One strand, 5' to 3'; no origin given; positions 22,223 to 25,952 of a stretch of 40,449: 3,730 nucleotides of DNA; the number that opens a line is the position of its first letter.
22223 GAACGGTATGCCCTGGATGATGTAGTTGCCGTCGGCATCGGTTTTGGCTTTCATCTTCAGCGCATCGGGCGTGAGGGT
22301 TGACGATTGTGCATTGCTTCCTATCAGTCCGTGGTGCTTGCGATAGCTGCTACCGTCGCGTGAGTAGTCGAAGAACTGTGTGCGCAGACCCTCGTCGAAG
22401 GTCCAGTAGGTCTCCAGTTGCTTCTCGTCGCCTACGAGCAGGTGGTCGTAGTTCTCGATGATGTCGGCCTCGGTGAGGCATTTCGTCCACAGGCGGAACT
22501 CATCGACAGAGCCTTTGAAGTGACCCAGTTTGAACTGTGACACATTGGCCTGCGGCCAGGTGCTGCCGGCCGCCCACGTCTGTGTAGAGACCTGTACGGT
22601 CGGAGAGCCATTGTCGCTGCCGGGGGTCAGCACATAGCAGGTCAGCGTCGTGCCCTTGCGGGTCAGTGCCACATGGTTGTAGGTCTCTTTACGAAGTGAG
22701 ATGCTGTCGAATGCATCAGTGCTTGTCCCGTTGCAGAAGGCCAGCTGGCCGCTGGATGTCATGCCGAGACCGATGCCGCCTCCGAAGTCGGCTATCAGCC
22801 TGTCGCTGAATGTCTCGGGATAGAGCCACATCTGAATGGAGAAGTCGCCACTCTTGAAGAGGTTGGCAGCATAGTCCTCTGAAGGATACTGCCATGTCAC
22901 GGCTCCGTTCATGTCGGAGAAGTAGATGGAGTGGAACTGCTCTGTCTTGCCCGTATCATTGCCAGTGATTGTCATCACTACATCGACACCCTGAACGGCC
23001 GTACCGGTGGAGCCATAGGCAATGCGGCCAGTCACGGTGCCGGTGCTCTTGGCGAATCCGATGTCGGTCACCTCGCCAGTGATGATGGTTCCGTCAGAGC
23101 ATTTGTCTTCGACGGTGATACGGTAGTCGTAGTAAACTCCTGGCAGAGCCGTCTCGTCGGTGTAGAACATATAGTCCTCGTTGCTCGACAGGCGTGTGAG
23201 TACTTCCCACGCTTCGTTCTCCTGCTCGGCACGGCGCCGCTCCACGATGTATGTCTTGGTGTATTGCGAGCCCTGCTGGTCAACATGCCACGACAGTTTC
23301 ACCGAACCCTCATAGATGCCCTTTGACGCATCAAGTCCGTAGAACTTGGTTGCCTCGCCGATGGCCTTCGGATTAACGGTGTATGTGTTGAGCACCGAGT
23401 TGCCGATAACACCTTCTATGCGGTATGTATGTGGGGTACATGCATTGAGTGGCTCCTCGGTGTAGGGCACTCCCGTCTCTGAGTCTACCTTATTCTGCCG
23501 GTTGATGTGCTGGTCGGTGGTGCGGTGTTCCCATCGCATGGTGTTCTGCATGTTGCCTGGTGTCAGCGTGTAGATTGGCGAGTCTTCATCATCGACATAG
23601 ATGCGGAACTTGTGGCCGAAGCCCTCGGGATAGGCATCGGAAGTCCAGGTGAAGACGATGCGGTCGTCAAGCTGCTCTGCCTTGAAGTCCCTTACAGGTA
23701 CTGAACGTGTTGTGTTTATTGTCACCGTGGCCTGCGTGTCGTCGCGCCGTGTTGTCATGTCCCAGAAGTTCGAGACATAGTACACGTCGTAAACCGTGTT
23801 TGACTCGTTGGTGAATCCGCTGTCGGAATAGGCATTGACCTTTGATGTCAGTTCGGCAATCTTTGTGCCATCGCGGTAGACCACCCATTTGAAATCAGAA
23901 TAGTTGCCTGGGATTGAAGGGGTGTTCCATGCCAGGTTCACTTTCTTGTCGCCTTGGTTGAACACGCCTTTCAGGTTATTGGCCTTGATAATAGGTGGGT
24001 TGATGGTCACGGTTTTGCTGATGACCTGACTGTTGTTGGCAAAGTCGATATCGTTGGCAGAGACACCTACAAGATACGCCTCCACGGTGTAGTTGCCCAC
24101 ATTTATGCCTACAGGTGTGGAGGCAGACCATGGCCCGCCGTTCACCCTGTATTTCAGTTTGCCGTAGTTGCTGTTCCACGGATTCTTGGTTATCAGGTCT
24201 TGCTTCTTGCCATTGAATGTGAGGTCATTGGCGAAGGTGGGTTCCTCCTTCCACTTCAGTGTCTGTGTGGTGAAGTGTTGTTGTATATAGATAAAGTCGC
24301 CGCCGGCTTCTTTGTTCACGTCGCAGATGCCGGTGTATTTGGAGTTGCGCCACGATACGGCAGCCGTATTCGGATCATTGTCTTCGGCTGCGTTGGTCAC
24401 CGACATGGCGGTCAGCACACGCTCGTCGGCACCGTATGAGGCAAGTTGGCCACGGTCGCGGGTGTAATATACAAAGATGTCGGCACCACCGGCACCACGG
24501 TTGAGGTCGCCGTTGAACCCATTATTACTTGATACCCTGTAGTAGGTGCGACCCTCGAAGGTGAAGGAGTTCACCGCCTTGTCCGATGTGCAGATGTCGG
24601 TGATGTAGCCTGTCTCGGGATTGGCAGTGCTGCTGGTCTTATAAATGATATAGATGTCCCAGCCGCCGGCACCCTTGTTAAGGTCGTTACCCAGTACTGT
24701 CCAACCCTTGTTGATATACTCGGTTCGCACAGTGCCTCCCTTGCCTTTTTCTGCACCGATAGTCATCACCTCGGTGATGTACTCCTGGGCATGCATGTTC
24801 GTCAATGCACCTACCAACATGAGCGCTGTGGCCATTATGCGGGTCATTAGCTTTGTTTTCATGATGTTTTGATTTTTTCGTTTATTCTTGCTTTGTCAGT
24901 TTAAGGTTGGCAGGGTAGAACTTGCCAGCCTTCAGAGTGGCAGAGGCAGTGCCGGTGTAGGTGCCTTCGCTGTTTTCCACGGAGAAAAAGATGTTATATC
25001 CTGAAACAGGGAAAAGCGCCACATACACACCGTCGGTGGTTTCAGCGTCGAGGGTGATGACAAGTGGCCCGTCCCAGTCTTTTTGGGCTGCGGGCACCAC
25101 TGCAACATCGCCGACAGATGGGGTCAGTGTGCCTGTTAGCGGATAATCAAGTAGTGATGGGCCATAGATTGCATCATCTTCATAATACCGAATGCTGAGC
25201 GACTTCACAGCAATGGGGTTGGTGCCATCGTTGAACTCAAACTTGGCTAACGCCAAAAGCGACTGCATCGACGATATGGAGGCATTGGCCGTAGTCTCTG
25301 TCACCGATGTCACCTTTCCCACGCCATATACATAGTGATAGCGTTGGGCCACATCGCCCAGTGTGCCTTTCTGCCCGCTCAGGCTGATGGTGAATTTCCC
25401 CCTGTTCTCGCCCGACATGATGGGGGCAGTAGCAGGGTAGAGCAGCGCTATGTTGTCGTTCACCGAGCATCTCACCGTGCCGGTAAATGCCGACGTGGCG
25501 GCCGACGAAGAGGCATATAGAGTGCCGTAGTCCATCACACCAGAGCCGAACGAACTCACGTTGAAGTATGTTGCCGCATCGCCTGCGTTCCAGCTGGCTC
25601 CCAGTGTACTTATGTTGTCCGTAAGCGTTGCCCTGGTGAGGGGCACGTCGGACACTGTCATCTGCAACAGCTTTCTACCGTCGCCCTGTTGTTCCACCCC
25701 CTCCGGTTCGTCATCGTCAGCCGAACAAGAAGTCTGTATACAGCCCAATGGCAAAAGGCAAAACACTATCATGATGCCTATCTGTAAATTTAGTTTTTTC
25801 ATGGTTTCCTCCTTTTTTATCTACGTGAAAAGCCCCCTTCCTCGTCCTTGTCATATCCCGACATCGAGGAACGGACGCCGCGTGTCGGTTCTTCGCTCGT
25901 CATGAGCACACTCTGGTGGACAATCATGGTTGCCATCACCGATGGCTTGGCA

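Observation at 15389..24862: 3157-aa T9SS cargo protein with a lectin-rich architecture and no catalytic motif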

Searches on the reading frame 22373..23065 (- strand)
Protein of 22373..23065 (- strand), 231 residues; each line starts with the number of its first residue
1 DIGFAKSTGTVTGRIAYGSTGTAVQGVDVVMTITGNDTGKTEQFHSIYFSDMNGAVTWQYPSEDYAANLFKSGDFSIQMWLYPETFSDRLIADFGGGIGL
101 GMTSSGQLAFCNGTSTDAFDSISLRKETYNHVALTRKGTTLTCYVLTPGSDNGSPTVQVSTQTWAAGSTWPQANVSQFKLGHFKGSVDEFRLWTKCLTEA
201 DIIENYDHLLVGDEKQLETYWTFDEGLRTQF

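Call 10: search_protein_families(library=pfam, proteins=[window:22373-23065:-], max_evalue=10)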
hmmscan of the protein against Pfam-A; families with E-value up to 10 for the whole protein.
window:22373-23065:- (231 aa): 2 families
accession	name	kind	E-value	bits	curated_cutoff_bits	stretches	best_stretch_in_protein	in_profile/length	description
PF13385.13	Laminin_G_3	-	1.8e-16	61.1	27.6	1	68-202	12-150/151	Concanavalin A-like lectin/glucanases superfamily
PF16570.11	GramPos_pilinD3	-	0.33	12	27.2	1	19-68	11-59/162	Gram-positive pilin backbone subunit 3, Cna-B-like domain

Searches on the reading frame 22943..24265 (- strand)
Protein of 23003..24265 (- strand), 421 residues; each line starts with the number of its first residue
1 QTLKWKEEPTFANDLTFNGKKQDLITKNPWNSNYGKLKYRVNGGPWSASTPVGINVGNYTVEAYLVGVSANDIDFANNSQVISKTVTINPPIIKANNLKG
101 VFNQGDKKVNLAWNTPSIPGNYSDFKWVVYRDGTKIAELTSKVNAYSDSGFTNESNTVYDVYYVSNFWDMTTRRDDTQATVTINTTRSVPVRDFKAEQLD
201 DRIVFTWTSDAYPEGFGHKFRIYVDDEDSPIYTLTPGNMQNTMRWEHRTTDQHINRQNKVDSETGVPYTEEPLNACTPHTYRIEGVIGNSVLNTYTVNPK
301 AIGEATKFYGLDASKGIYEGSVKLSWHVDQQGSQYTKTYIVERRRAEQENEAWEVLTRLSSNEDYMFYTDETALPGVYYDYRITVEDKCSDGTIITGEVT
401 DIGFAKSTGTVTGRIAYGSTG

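Call 10: search_protein_families(library=pfam, proteins=[window:23003-24265:-], max_evalue=10)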
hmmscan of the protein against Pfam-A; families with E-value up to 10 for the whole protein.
window:23003-24265:- (421 aa): 5 families
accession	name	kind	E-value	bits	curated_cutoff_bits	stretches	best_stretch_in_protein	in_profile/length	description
PF25788.1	Ig_Rha78A_N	-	0.00061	20.5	27.4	1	311-388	9-86/105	Rha78A-like, N-terminal immunoglobulin domain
PF18066.6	Phage_ABA_S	-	0.008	17.3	27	1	326-388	10-71/89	Phage ABA sandwich domain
PF11335.13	DUF3137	-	0.096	13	26.1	1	214-251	47-84/139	Protein of unknown function (DUF3137)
PF18370.7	RGI_lyase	-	0.12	13.2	27.8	1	121-164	29-71/86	Rhamnogalacturonan I lyases beta-sheet domain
PF25814.1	fn3_SORL1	-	0.7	10.4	27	0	151-185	22-55/90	SORL1-like, fn3 domain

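Call 97: search_protein_families(library=pfam, alignment_id=A7, max_evalue=5)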
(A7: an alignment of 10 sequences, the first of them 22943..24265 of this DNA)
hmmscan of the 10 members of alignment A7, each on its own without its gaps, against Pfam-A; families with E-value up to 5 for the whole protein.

A. member 1, window:22943-24265:- (441 aa): 4 families
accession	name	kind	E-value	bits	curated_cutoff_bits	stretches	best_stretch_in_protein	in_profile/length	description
PF25788.1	Ig_Rha78A_N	-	0.00071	20.2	27.4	1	311-388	9-86/105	Rha78A-like, N-terminal immunoglobulin domain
PF18066.6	Phage_ABA_S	-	0.0086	17.2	27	1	326-388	10-71/89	Phage ABA sandwich domain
PF11335.13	DUF3137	-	0.1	12.9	26.1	1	214-251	47-84/139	Protein of unknown function (DUF3137)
PF18370.7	RGI_lyase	-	0.12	13.2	27.8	1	121-164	29-71/86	Rhamnogalacturonan I lyases beta-sheet domain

B. families by the number of members that match (of 10 scanned): 11 families
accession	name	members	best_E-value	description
PF18370.7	RGI_lyase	7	0.0012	Rhamnogalacturonan I lyases beta-sheet domain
PF25788.1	Ig_Rha78A_N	4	0.00068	Rha78A-like, N-terminal immunoglobulin domain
PF18066.6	Phage_ABA_S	2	0.0086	Phage ABA sandwich domain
PF11335.13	DUF3137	2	0.012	Protein of unknown function (DUF3137)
PF16640.11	Big_3_5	1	0.036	Bacterial Ig-like domain (group 3)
PF16119.10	DUF4835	1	0.054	Domain of unknown function (DUF4835)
PF16303.10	DUF4945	1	0.075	Domain of unknown function (DUF4945)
PF02922.24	CBM_48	1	0.11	Carbohydrate-binding module 48 (Isoamylase N-terminal domain)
PF15607.11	Ntox44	1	0.31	Bacterial toxin 44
PF06444.17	NADH_dehy_S2_C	1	0.7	NADH dehydrogenase subunit 2 C-terminus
PF00041.27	fn3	1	1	Fibronectin type III domain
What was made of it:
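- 23048..24262 (-): Ig/Fn3-like beta-sandwich region, aa ~201-605. Only sub-threshold Pfam matches: RGI_lyase beta-sheet domain, Ig_Rha78A_N, Phage_ABA_S (calls 10, 97).
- Checked: For residues 200-640 only sub-threshold beta-sandwich families match: RGI_lyase beta-sheet domain in 7 of 10 members, Ig_Rha78A_N in 4 of 10, and fn3 in 1 of 10 at E=1 (call 97).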

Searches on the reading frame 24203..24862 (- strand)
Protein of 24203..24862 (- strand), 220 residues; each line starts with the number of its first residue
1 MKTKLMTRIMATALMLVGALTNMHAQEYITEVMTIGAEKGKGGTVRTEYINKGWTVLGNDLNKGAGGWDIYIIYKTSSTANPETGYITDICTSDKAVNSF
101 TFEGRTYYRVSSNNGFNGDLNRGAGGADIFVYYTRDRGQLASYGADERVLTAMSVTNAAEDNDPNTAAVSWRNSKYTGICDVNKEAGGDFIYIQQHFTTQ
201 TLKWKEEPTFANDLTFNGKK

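Call 10: search_protein_families(library=pfam, proteins=[window:24203-24862:-], max_evalue=10)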
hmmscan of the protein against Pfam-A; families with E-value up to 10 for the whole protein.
window:24203-24862:- (220 aa): 0 families

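Call 11: search_protein_families(library=ncbifam, proteins=[window:24203-24862:-], max_evalue=10)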
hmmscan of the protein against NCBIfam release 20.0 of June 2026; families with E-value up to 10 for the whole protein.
window:24203-24862:- (220 aa): 1 family
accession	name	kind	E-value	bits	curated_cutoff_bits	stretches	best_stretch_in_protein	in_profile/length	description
NF041742.1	WGxxGxxG_fam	subfamily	0.45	11.1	35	1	1-57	1-55/69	WGxxGxxG family protein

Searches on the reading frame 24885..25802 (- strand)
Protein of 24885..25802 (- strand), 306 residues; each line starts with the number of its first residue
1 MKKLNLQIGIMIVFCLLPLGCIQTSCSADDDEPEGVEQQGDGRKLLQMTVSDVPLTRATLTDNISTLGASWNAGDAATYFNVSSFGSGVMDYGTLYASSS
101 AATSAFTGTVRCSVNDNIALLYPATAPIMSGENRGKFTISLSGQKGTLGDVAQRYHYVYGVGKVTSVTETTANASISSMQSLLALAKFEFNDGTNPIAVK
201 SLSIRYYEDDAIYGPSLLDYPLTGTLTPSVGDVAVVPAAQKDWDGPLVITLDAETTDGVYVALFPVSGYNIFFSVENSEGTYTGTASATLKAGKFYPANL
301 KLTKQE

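Call 8: search_protein_families(library=pfam, proteins=[window:24885-25802:-], max_evalue=0.001)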
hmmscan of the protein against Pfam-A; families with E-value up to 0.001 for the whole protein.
window:24885-25802:- (306 aa): 0 families

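Call 11: search_protein_families(library=ncbifam, proteins=[window:24885-25802:-], max_evalue=10)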
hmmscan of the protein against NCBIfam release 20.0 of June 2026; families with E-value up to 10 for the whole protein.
window:24885-25802:- (306 aa): 0 families

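Call 30: search_protein_families(library=pfam, alignment_id=A4, max_evalue=5)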
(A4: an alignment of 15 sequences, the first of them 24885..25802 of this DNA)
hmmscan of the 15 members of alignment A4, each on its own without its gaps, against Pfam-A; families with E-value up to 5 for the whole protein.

A. member 1, window:24885-25802:- (306 aa): 1 family
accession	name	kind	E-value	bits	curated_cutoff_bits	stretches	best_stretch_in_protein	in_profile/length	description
PF13149.12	Mfa_like_1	-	0.0028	18.2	27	1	71-304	8-233/246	Fimbrillin-like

B. families by the number of members that match (of 15 scanned): 8 families
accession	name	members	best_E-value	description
PF13149.12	Mfa_like_1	8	8e-05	Fimbrillin-like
PF07785.16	DUF1623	2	0.051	Protein of unknown function (DUF1623)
PF17892.7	Cadherin_5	2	0.18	Cadherin-like domain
PF18590.6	IMP2_N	1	0.029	Immune Mapped Protein 2 (IMP2) N-terminal domain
PF08842.16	Mfa2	1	0.056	Fimbrillin-A associated anchor proteins Mfa1 and Mfa2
PF17963.7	Big_9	1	0.063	Bacterial Ig domain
PF06586.17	TraK_N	1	0.077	TraK N-terminal domain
PF03456.24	uDENN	1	0.081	uDENN domain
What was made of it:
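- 24882..25802 (-): Upstream partner gene, 19 nt from the giant gene: 306-aa lipoprotein (Cys followed by an acidic run, CSADDD) with a fimbrillin-like fold and an Arg in TRATL that is kept in most aligned homologues. Mfa_like_1 matches 8 of 15 members, best E 8e-5, all below the cut-off (call 30).
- On Type V pilin (fimbrillin) - upstream gene: 8 of 15 orthologues match, best E 8e-5 (call 30).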

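Call 31: search_solved_structures(query=A4, max_evalue=5)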
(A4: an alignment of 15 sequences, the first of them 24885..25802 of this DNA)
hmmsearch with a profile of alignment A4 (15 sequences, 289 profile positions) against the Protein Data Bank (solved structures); distinct sequences matched with E-value up to 5: 1.
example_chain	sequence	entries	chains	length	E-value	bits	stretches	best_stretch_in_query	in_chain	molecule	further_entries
7n8o_Q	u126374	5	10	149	1.7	10.7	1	3-69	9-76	Sll1638 protein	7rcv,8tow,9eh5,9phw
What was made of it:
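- On Type V pilin (fimbrillin) - upstream gene: No PDB sequence hit (call 31).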
